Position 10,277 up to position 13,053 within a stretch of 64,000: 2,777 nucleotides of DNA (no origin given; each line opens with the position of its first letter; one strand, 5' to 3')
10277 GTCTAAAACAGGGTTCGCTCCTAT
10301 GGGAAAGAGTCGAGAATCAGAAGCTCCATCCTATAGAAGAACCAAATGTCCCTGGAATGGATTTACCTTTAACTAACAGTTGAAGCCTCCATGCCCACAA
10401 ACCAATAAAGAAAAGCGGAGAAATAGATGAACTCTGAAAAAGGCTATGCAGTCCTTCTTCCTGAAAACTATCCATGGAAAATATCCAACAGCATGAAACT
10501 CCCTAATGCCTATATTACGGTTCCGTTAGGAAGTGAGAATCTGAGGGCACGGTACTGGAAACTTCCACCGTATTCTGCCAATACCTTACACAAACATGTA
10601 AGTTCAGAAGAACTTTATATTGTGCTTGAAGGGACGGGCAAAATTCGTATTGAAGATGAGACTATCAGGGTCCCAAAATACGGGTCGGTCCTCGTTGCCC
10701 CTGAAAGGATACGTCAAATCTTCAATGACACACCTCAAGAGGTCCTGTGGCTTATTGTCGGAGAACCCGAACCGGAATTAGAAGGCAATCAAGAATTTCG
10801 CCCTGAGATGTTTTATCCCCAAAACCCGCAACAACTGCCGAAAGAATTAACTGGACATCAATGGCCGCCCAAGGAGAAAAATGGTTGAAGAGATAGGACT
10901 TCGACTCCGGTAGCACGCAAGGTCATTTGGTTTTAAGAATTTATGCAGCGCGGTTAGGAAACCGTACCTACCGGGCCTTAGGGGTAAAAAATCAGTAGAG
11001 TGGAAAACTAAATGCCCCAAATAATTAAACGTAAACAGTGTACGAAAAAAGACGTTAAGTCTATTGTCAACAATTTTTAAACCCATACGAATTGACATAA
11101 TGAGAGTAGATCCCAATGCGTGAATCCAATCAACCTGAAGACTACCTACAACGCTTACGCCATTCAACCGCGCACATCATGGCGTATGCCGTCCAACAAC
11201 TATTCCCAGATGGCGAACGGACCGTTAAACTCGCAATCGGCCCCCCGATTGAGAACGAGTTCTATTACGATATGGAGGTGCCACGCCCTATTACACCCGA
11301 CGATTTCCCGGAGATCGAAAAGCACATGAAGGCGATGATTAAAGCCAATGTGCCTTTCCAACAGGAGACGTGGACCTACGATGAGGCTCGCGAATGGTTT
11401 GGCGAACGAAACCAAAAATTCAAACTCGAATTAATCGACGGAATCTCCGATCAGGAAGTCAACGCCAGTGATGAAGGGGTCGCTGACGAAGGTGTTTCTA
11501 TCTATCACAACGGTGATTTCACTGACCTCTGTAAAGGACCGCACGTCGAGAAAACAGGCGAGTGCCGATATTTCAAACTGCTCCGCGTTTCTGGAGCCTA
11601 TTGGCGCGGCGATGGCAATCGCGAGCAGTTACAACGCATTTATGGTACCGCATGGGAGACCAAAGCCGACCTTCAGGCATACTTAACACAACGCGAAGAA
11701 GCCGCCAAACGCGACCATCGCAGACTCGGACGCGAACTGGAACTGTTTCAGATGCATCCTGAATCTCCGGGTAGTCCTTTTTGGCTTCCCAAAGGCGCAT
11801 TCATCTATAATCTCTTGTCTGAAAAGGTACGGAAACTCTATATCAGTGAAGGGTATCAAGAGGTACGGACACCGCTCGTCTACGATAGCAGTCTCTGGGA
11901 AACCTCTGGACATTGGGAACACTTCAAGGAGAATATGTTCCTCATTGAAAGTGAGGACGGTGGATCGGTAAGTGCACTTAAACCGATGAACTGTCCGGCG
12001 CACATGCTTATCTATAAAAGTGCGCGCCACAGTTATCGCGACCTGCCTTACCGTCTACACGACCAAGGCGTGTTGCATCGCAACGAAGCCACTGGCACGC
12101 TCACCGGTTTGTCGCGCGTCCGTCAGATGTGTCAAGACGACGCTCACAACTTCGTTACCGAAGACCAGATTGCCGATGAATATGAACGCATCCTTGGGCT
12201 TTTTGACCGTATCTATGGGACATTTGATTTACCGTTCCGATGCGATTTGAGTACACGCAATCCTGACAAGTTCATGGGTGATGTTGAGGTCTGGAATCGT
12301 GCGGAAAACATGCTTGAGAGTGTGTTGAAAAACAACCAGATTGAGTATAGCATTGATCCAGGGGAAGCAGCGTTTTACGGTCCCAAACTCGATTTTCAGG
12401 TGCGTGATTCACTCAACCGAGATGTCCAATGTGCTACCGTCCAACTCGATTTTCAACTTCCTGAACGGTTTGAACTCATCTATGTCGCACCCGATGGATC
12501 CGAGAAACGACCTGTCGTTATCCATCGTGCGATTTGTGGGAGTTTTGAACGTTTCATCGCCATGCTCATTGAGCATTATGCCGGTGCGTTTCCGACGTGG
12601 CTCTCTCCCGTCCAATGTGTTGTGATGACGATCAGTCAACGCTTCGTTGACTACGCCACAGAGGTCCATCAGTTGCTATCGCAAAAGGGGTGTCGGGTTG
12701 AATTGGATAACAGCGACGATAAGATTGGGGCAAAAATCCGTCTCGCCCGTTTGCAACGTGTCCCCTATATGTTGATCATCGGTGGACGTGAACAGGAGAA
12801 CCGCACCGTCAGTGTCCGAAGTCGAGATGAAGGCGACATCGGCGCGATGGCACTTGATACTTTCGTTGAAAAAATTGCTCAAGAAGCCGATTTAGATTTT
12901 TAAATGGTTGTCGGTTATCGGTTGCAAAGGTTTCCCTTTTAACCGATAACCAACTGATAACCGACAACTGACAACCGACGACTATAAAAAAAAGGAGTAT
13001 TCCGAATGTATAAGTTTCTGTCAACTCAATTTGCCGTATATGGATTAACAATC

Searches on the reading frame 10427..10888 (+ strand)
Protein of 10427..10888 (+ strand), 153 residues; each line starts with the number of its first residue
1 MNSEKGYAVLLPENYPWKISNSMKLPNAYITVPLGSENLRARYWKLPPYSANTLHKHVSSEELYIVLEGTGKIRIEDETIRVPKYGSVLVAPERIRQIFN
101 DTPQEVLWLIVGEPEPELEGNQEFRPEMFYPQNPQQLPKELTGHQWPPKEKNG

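Call 17: search_protein_families(library=pfam, proteins=[window:10427-10888:+])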
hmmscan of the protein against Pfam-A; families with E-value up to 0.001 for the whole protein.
window:10427-10888:+ (153 aa): 1 family
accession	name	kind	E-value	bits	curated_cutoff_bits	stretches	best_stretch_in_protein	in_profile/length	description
PF07883.17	Cupin_2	-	2.6e-07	30.7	27.2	1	43-111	2-69/70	Cupin domain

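Call 32: find_encoding_contigs(protein=window:10427-10888:+, flank=6000, max_places=6)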
Protein window:10427-10888:+ (153 aa): no gene with exactly this product is on record in the collection.

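Call 56: find_homologous_proteins(query=window:10427-10888:+, max_evalue=1e-10)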
Query window:10427-10888:+ (153 aa): 2623 proteins with E <= 1e-10 among 2635 candidates; the best 120 are listed.
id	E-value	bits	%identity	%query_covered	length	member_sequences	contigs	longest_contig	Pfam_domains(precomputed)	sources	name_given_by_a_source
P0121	3.2e-87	308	84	100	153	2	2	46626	PF07883.18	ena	-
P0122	6.3e-78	278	81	97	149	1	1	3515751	PF07883.18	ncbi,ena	-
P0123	2.0e-71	257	70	99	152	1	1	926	PF07883.18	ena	-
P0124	3.0e-69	250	72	98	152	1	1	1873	PF07883.18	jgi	-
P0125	7.0e-52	193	59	99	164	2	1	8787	PF07883.18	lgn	-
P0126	1.2e-51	193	58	98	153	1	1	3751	PF07883.18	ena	-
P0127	2.2e-51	192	58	97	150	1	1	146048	PF07883.18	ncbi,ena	-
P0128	2.2e-51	192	59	97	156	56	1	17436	PF07883.18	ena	-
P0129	2.3e-51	192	57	98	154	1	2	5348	PF07883.18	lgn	-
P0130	3.7e-51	191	57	93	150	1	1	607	PF07883.18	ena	-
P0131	4.8e-51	191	58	98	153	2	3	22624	PF07883.18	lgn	-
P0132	5.1e-51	191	56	97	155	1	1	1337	PF07883.18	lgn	-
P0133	5.4e-51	190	58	96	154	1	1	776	PF07883.18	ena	-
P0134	5.8e-51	190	55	98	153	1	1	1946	PF07883.18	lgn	-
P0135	6.1e-51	190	59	97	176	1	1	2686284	PF07883.18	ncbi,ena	-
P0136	6.5e-51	190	58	97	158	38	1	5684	PF07883.18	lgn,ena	-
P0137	7.3e-51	190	58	99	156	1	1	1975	PF07883.18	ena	-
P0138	7.5e-51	190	56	99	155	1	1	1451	PF07883.18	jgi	jgi:mannose-6-phosphate isomerase-like protein (cupin superfamily)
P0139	9.3e-51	190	59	97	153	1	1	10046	PF07883.18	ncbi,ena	-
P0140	9.8e-51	190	58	98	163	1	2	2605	PF07883.18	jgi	jgi:mannose-6-phosphate isomerase-like protein (cupin superfamily)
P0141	1.1e-50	190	58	97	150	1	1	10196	PF07883.18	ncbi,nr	ncbi:MAG: cupin domain-containing protein [Verrucomicrobia bacterium]|nr:cupin domain-containing pro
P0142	1.2e-50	189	57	98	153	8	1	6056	PF07883.18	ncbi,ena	ncbi:MAG: cupin domain-containing protein [Verrucomicrobiaceae bacterium]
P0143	1.3e-50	189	54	99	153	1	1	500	PF07883.18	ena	-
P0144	1.4e-50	189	60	95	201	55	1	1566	PF07883.18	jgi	-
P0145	1.4e-50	189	58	99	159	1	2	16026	PF07883.18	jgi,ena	-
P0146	1.5e-50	189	57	97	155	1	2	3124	PF07883.18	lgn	-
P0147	1.5e-50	189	55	98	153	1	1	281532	PF07883.18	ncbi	-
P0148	1.7e-50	189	58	98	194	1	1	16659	PF07883.18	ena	-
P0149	2.0e-50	189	59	95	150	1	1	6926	PF07883.18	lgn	-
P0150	2.0e-50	189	58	98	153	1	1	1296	PF07883.18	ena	-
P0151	2.0e-50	189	57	98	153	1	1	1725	PF07883.18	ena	-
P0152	2.0e-50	189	58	99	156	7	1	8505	PF07883.18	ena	-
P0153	2.1e-50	189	55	99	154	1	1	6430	PF07883.18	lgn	-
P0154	2.5e-50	188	58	97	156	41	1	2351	PF07883.18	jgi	jgi:mannose-6-phosphate isomerase-like protein (cupin superfamily)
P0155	2.9e-50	188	58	98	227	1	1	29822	PF07883.18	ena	-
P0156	3.0e-50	188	56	97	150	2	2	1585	PF07883.18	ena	-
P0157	3.2e-50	188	58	98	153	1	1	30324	PF07883.18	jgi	-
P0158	3.5e-50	188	57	97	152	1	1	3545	PF07883.18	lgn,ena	-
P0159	3.5e-50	188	56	97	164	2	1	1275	PF07883.18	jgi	jgi:mannose-6-phosphate isomerase-like protein (cupin superfamily)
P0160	3.6e-50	188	57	99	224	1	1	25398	PF07883.18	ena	-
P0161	3.9e-50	188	58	97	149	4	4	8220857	PF07883.18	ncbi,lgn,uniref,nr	ncbi:cupin domain-containing protein [Verrucomicrobium spinosum]|uniref:cupin domain-containing prot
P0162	4.0e-50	188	55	98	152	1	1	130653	PF07883.18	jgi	-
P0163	4.1e-50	188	57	98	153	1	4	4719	PF07883.18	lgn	-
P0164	4.1e-50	188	55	99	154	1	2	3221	PF07883.18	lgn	-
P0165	4.2e-50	188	55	97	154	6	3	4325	PF07883.18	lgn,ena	-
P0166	4.4e-50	188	54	100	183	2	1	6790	PF07883.18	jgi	jgi:mannose-6-phosphate isomerase-like protein (cupin superfamily)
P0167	4.6e-50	187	59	93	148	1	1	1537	PF07883.18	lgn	-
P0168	4.8e-50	187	59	97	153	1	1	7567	PF07883.18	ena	-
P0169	4.9e-50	187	56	98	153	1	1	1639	PF07883.18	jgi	jgi:mannose-6-phosphate isomerase-like protein (cupin superfamily)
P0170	5.0e-50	187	58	98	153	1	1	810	PF07883.18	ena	-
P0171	5.9e-50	187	54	98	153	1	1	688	PF07883.18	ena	-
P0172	6.3e-50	187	57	97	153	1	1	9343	PF07883.18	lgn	-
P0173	6.4e-50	187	59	97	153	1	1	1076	PF07883.18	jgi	-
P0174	6.5e-50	187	57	98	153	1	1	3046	PF07883.18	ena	-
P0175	6.6e-50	187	54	98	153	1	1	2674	PF07883.18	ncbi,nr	ncbi:MAG: cupin domain-containing protein [Verrucomicrobiaceae bacterium]|nr:MAG: cupin domain-conta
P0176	7.4e-50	187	58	98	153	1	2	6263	PF07883.18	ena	-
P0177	7.6e-50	187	58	99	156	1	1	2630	PF07883.18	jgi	jgi:mannose-6-phosphate isomerase-like protein (cupin superfamily)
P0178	7.7e-50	187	56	98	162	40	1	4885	PF07883.18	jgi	-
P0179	7.7e-50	187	57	97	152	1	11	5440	PF07883.18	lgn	-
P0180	7.8e-50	187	56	98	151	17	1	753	PF07883.18,PF00190.29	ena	-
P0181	8.6e-50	187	56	98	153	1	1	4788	PF07883.18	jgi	jgi:mannose-6-phosphate isomerase-like protein (cupin superfamily)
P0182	9.8e-50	186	59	97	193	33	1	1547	PF07883.18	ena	-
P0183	9.9e-50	186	54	98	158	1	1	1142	PF07883.18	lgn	-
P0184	1.0e-49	186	54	98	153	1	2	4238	PF07883.18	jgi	jgi:mannose-6-phosphate isomerase-like protein (cupin superfamily)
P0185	1.0e-49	186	56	98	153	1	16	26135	PF07883.18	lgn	-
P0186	1.1e-49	186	56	99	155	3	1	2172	PF07883.18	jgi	jgi:mannose-6-phosphate isomerase-like protein (cupin superfamily)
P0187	1.1e-49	186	58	97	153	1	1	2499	PF07883.18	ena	-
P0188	1.1e-49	186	56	98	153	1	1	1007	PF07883.18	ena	-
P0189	1.2e-49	186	57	97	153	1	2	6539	PF07883.18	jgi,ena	-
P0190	1.2e-49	186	56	98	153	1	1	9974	PF07883.18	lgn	-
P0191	1.3e-49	186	55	97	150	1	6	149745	PF07883.18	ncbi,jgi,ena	ncbi:MAG: cupin domain-containing protein [Opitutaceae bacterium]|jgi:mannose-6-phosphate isomerase-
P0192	1.3e-49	186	55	98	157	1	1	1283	PF07883.18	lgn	-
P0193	1.4e-49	186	56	98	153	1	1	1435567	PF07883.18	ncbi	ncbi:MAG: cupin domain-containing protein [Verrucomicrobiaceae bacterium]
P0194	1.4e-49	186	54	98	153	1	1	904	PF07883.18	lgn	-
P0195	1.4e-49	186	56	97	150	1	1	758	PF07883.18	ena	-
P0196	1.4e-49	186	57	99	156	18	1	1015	PF07883.18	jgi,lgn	-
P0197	1.5e-49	186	55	98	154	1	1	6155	PF07883.18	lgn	-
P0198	1.6e-49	186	55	97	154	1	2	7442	PF07883.18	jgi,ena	-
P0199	1.6e-49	186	58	95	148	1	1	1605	PF07883.18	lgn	-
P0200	1.6e-49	186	58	94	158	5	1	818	PF07883.18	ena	-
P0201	1.6e-49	186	58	97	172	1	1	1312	PF07883.18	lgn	-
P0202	1.6e-49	186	54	98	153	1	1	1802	PF07883.18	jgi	jgi:mannose-6-phosphate isomerase-like protein (cupin superfamily)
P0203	1.6e-49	186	54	98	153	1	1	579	PF07883.18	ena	-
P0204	1.7e-49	186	58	97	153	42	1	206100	PF07883.18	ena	-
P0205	1.7e-49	186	58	97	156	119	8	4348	PF07883.18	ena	-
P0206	1.7e-49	186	58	98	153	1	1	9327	PF07883.18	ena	-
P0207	1.7e-49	186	55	98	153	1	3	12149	PF07883.18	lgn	-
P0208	1.8e-49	186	58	97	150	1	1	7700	PF07883.18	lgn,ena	-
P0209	1.8e-49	185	56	99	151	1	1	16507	PF07883.18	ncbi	-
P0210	1.8e-49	185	58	98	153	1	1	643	PF07883.18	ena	-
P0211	1.9e-49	185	55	99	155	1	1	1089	PF07883.18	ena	-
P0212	2.0e-49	185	58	98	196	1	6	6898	PF07883.18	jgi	jgi:mannose-6-phosphate isomerase-like protein (cupin superfamily)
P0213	2.0e-49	185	56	97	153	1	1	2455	PF07883.18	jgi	jgi:mannose-6-phosphate isomerase-like protein (cupin superfamily)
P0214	2.0e-49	185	57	97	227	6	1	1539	PF07883.18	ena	-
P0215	2.1e-49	185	56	97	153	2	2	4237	PF07883.18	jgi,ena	jgi:mannose-6-phosphate isomerase-like protein (cupin superfamily)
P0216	2.2e-49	185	56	95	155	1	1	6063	PF07883.18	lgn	-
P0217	2.2e-49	185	57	97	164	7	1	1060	PF07883.18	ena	-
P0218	2.2e-49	185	55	95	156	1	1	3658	PF07883.18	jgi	jgi:mannose-6-phosphate isomerase-like protein (cupin superfamily)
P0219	2.2e-49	185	56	98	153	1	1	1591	PF07883.18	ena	-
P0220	2.2e-49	185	56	100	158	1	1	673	PF07883.18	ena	-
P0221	2.2e-49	185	57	97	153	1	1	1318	PF07883.18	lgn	-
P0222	2.2e-49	185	56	97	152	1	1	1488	PF07883.18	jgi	-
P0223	2.2e-49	185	57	97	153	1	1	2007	PF07883.18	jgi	jgi:mannose-6-phosphate isomerase-like protein (cupin superfamily)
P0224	2.4e-49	185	58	97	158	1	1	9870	PF07883.18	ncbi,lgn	-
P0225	2.4e-49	185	58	98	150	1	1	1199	PF07883.18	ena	-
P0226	2.6e-49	185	56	98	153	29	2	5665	PF07883.18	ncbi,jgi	jgi:mannose-6-phosphate isomerase-like protein (cupin superfamily)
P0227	2.6e-49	185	56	97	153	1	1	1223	PF07883.18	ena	-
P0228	2.7e-49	185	57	95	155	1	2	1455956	PF07883.18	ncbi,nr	ncbi:MAG: cupin domain-containing protein [Verrucomicrobiales bacterium]|nr:cupin domain-containing 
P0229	2.8e-49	185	59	97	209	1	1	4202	PF07883.18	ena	-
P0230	2.8e-49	185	56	100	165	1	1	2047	PF07883.18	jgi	jgi:mannose-6-phosphate isomerase-like protein (cupin superfamily)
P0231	2.9e-49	185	59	96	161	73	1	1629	PF07883.18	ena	-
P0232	2.9e-49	185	57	98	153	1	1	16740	PF07883.18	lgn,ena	-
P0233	2.9e-49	185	56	98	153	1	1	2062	PF07883.18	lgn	-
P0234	2.9e-49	185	56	98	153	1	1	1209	PF07883.18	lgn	-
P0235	3.0e-49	185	58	97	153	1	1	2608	PF07883.18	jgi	jgi:mannose-6-phosphate isomerase-like protein (cupin superfamily)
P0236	3.0e-49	185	56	99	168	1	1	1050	PF07883.18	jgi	jgi:mannose-6-phosphate isomerase-like protein (cupin superfamily)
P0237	3.0e-49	185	54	99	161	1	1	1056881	PF07883.18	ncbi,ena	-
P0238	3.0e-49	185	56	98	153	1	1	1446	PF07883.18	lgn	-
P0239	3.1e-49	185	54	98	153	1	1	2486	PF07883.18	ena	-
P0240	3.1e-49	185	58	98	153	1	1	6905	PF07883.18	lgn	-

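Call 57: find_encoding_contigs(protein=P0121, flank=3000, max_places=3)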
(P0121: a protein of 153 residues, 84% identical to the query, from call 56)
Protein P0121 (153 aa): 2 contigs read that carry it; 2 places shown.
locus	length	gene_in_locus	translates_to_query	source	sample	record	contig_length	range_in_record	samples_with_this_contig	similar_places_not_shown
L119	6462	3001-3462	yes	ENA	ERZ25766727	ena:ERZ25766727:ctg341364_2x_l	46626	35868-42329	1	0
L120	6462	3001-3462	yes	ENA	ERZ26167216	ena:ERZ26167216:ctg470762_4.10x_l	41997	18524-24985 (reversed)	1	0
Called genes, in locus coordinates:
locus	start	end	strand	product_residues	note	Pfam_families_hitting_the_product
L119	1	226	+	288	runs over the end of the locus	PF05721:PhyH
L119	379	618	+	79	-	PF00578:AhpC-TSA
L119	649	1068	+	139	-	PF00578:AhpC-TSA, PF08534:Redoxin (faint), PF00578:AhpC-TSA (weak)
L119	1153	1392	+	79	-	PF00578:AhpC-TSA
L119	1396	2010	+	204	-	-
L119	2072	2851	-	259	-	-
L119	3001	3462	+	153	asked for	PF07883:Cupin_2 (weak)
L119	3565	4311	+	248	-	PF20772:TACO1_YebC_N, PF01709:Transcrip_reg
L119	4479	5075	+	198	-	PF01330:RuvA_N, PF14520:HHH_5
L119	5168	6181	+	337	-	PF05496:RuvB_N, PF01078:Mg_chelatase (faint), PF00004:AAA, PF07726:AAA_3 (faint), PF07728:AAA_5 (faint), PF17864:AAA_lid_4, PF05491:WHD_RuvB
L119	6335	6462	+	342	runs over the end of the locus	PF02547:Queuosine_synth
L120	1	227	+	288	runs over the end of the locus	PF05721:PhyH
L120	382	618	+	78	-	PF00578:AhpC-TSA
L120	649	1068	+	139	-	PF00578:AhpC-TSA, PF08534:Redoxin (faint), PF00578:AhpC-TSA (weak)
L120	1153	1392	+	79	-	PF00578:AhpC-TSA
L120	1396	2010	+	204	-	-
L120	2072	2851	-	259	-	-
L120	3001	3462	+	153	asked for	PF07883:Cupin_2 (weak)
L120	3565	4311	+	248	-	PF20772:TACO1_YebC_N, PF01709:Transcrip_reg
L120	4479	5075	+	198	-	PF01330:RuvA_N, PF14520:HHH_5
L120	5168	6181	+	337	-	PF05496:RuvB_N, PF01078:Mg_chelatase (faint), PF00004:AAA, PF07726:AAA_3 (faint), PF07728:AAA_5 (faint), PF17864:AAA_lid_4, PF05491:WHD_RuvB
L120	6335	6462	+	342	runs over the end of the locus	PF02547:Queuosine_synth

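Call 58: find_encoding_contigs(protein=P0122, flank=3000, max_places=3)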
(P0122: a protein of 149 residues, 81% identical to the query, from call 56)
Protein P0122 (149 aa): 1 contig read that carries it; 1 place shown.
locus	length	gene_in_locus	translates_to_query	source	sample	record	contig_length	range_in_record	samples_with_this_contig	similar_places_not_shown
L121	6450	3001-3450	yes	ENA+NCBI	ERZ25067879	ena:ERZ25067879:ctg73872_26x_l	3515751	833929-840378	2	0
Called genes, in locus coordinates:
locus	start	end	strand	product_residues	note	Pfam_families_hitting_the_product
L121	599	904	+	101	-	-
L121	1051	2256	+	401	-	PF01960:ArgJ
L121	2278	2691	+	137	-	PF13975:gag-asp_proteas, PF13650:Asp_protease_2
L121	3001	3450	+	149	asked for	PF07883:Cupin_2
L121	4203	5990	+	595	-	PF07973:tRNA_SAD, PF00587:tRNA-synt_2b, PF03129:HGTP_anticodon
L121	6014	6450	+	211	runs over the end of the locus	PF13036:LpoB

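Call 79: search_protein_families(library=ncbifam, proteins=[window:10427-10888:+])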
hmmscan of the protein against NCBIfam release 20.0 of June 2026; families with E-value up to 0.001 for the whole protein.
window:10427-10888:+ (153 aa): 0 families

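Call 88: find_related_loci(query=window:10427-10888:+, collection=metagenome_contigs, flank=2500)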
Query window:10427-10888:+ (153 aa) in metagenome_contigs; peptide patterns used: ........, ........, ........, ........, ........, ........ (x = any residue, [..] = any of these).
126 stretches matched a pattern; 2 encode a relative of the query (tblastn E <= 1e-3); 2 distinct loci.
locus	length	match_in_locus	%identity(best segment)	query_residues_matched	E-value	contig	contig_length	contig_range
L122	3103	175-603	52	7-149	6e-49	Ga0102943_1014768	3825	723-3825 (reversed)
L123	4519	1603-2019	48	7-149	8e-41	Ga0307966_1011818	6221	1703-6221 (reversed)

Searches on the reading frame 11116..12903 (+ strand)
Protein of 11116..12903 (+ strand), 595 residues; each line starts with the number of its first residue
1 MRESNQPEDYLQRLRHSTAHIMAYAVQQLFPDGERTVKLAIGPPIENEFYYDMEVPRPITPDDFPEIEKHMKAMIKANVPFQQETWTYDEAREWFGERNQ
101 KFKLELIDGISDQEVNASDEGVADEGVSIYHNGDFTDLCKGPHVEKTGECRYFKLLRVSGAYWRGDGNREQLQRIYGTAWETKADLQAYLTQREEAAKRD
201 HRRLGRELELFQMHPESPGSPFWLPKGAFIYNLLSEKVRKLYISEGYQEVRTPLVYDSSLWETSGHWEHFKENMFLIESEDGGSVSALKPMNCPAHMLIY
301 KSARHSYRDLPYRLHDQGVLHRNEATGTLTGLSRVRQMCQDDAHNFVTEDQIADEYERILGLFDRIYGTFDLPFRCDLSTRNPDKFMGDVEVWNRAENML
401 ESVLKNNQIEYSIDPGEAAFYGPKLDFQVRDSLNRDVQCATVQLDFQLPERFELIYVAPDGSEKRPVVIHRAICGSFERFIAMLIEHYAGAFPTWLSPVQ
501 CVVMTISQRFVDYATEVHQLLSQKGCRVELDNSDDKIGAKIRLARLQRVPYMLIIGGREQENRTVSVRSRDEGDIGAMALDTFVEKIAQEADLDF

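Call 31: find_encoding_contigs(protein=window:11116-12903:+, flank=6000, max_places=6)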
Protein window:11116-12903:+ (595 aa): no gene with exactly this product is on record in the collection.

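Call 49: find_homologous_proteins(query=window:11116-12903:+, max_evalue=1e-100)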
Query window:11116-12903:+ (595 aa): 7993 proteins with E <= 1e-100 among 8000 candidates; the best 120 are listed.
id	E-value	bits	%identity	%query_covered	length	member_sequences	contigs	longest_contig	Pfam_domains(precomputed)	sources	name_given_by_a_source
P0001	0.0e+0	1367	97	100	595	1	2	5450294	PF03129.26,PF00587.31,PF07973.20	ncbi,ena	-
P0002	0.0e+0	1346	96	100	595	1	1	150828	PF03129.26,PF00587.31,PF07973.20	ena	-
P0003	0.0e+0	1322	94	100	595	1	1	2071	PF03129.26,PF00587.31,PF07973.20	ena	-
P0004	0.0e+0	1321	94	100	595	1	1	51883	PF03129.26,PF00587.31,PF07973.20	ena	-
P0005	0.0e+0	1314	93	100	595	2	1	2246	PF03129.26,PF00587.31,PF07973.20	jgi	-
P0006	0.0e+0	1312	93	100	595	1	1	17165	PF03129.26,PF00587.31,PF07973.20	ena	-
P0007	0.0e+0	1312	92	100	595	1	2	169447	PF03129.26,PF00587.31,PF07973.20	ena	-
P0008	0.0e+0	1298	92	100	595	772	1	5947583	PF03129.26,PF00587.31,PF07973.20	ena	-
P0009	0.0e+0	1294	92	100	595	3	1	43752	PF03129.26,PF00587.31,PF07973.20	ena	-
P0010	0.0e+0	1292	92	100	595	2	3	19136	PF03129.26,PF00587.31,PF07973.20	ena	-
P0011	0.0e+0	1289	92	100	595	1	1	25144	PF03129.26,PF00587.31,PF07973.20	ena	-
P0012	0.0e+0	1289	91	100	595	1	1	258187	PF03129.26,PF00587.31,PF07973.20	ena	-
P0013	0.0e+0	1287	91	100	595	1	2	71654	PF03129.26,PF00587.31,PF07973.20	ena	-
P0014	0.0e+0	1284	91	100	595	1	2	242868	PF03129.26,PF00587.31,PF07973.20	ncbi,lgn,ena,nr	ncbi:threonine--tRNA ligase [Candidatus Poribacteria bacterium]|nr:threonine--tRNA ligase [Candidatu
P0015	0.0e+0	1281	91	100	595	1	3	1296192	PF03129.26,PF00587.31,PF07973.20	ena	-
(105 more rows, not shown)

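Call 50: find_encoding_contigs(protein=P0001, flank=4000, max_places=3)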
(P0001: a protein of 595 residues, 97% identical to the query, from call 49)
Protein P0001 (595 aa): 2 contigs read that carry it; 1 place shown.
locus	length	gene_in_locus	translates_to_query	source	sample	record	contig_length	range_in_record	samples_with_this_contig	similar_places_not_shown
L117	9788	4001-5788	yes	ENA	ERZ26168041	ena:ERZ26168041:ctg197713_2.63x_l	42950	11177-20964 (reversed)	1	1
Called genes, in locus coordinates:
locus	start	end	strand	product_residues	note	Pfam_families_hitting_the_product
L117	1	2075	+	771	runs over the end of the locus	PF13688:Reprolysin_5 (weak), PF13860:FlgD_ig, PF18962:Por_Secre_tail (faint)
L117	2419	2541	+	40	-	-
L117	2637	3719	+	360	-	PF09851:SHOCT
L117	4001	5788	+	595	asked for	PF07973:tRNA_SAD, PF00587:tRNA-synt_2b, PF03129:HGTP_anticodon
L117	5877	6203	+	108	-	PF13036:LpoB (weak)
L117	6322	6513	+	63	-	PF13036:LpoB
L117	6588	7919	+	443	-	-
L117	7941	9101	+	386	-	PF00266:Aminotran_5, PF01212:Beta_elim_lyase, PF01041:DegT_DnrJ_EryC1 (weak)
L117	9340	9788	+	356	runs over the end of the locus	PF02615:Ldh_2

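Call 51: find_encoding_contigs(protein=P0002, flank=4000, max_places=3)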
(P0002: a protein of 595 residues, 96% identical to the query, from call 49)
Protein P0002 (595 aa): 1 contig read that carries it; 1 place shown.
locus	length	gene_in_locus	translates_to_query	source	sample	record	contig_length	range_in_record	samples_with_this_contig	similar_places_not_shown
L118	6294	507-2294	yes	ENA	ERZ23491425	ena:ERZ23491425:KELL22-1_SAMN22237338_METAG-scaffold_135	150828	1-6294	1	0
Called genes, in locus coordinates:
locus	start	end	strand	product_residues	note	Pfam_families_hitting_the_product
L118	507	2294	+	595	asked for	PF07973:tRNA_SAD, PF00587:tRNA-synt_2b, PF03129:HGTP_anticodon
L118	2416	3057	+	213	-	PF13036:LpoB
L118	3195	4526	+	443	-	-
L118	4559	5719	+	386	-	PF00266:Aminotran_5, PF01212:Beta_elim_lyase, PF01041:DegT_DnrJ_EryC1 (weak)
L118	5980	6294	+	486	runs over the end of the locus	PF13709:DUF4159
